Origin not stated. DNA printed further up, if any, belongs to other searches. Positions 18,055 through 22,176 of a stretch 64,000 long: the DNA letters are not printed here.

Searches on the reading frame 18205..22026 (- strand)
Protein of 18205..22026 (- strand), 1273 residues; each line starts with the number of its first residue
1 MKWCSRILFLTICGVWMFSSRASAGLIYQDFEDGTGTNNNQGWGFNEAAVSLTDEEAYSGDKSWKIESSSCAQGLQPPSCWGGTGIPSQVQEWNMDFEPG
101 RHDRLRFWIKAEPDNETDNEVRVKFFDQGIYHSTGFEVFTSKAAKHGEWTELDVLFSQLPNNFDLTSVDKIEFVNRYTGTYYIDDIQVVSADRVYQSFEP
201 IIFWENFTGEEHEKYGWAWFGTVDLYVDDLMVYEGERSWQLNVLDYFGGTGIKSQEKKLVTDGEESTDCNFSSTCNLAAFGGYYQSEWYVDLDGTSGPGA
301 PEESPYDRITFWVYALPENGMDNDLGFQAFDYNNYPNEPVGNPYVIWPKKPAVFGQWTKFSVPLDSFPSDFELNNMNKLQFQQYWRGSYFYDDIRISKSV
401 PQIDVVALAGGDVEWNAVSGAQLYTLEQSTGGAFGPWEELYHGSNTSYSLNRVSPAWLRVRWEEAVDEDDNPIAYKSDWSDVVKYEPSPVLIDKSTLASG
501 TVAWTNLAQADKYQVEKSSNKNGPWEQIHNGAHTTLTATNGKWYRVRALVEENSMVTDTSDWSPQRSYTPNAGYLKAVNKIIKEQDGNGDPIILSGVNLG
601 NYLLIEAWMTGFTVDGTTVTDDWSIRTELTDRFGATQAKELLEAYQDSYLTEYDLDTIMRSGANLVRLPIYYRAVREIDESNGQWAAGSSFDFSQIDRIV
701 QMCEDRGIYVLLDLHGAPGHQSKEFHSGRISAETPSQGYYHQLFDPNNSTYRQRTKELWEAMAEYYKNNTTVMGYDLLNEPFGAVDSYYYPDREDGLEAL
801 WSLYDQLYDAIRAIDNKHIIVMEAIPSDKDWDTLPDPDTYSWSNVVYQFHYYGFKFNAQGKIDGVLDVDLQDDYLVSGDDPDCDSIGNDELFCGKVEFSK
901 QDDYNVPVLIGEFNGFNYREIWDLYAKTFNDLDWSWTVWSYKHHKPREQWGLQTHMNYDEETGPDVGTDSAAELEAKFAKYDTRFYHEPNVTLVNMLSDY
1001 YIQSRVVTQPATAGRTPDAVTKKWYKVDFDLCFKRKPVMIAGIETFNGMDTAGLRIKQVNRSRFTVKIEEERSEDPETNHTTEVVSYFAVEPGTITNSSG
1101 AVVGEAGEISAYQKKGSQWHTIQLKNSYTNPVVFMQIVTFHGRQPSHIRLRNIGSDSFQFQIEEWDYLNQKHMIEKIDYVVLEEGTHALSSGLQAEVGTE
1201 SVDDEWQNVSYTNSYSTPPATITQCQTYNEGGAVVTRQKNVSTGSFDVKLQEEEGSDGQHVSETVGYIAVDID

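Call 5: search_protein_families(library=pfam, proteins=[window:18205-22026:-], max_evalue=0.01)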
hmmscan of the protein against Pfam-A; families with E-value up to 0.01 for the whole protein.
window:18205-22026:- (1273 aa): 3 families
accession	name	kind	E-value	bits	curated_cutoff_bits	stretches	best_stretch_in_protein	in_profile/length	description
PF00150.24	Cellulase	-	1.5e-30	107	23.5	1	646-944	19-271/272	Cellulase (glycosyl hydrolase family 5)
PF02449.21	Glyco_hydro_42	-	2e-07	31.2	21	1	690-793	43-150/376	Beta-galactosidase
PF09458.16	H_lectin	-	3.2e-05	24.4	24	0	1026-1072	3-53/67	H-type lectin domain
